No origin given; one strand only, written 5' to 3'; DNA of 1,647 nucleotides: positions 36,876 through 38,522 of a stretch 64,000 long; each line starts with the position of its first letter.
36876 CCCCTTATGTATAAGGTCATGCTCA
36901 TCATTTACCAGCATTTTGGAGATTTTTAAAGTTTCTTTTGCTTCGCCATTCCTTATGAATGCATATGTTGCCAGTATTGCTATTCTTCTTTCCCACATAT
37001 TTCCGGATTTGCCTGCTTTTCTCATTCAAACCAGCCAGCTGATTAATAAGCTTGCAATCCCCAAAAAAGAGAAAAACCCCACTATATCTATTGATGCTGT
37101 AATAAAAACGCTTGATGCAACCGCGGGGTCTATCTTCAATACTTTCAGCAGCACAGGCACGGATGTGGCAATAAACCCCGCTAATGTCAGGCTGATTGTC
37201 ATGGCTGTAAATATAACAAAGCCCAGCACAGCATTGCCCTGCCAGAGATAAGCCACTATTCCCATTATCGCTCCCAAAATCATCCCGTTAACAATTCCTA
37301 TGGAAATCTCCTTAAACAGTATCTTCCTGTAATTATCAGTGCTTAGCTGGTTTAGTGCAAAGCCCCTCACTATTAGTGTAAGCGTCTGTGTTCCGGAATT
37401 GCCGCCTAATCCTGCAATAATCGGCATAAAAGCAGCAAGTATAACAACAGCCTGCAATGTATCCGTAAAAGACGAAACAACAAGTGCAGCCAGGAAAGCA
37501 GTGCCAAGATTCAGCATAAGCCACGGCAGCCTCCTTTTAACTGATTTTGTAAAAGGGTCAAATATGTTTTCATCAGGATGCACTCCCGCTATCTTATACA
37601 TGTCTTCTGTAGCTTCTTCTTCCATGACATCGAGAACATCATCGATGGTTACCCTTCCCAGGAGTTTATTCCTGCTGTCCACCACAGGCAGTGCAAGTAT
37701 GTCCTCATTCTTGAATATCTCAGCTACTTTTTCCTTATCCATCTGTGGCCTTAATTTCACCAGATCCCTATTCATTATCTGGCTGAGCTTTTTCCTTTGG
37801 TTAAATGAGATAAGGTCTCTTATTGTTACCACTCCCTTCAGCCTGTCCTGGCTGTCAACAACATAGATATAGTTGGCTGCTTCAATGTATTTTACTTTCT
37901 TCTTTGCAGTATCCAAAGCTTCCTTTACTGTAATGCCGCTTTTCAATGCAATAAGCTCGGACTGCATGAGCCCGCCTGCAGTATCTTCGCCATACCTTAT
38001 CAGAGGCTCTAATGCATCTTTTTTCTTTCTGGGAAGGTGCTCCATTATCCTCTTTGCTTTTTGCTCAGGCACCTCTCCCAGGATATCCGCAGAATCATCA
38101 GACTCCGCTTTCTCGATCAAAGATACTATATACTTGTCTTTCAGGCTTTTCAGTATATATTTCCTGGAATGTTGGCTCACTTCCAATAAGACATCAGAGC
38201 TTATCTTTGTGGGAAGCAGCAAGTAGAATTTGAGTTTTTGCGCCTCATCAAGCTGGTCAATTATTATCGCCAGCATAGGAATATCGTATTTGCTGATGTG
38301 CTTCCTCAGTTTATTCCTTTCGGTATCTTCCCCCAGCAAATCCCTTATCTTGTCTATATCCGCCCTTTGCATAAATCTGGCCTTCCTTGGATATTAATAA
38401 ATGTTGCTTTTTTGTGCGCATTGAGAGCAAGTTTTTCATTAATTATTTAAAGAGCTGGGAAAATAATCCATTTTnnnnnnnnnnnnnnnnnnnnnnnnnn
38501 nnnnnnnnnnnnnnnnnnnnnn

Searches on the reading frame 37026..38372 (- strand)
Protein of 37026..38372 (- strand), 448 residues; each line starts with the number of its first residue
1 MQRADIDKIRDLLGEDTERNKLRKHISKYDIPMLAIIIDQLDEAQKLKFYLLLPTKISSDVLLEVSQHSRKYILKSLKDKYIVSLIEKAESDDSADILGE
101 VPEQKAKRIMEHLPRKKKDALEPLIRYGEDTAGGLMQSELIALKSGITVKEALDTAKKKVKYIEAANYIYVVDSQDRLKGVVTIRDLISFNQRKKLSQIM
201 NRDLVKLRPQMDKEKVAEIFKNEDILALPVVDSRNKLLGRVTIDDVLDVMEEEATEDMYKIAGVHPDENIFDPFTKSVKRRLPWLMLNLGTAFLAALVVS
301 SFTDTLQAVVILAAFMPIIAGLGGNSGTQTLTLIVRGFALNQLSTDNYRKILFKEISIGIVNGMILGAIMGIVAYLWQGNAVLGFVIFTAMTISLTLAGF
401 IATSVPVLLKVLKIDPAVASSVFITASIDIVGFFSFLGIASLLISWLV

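Call 89: search_protein_families(library=pfam, proteins=[window:37026-38372:-], max_evalue=0.00001)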
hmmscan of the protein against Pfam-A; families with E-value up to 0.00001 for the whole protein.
window:37026-38372:- (448 aa): 3 families
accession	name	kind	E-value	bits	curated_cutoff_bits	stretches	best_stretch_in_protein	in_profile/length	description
PF01769.21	MgtE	-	4.5e-34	117.9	27.6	1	316-439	1-125/125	Divalent cation transporter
PF00571.33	CBS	-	4.6e-20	72.1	24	2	197-251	2-56/57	CBS domain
PF03448.22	MgtE_N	-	4.8e-19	69.2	25.9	1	34-130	6-102/102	MgtE intracellular N domain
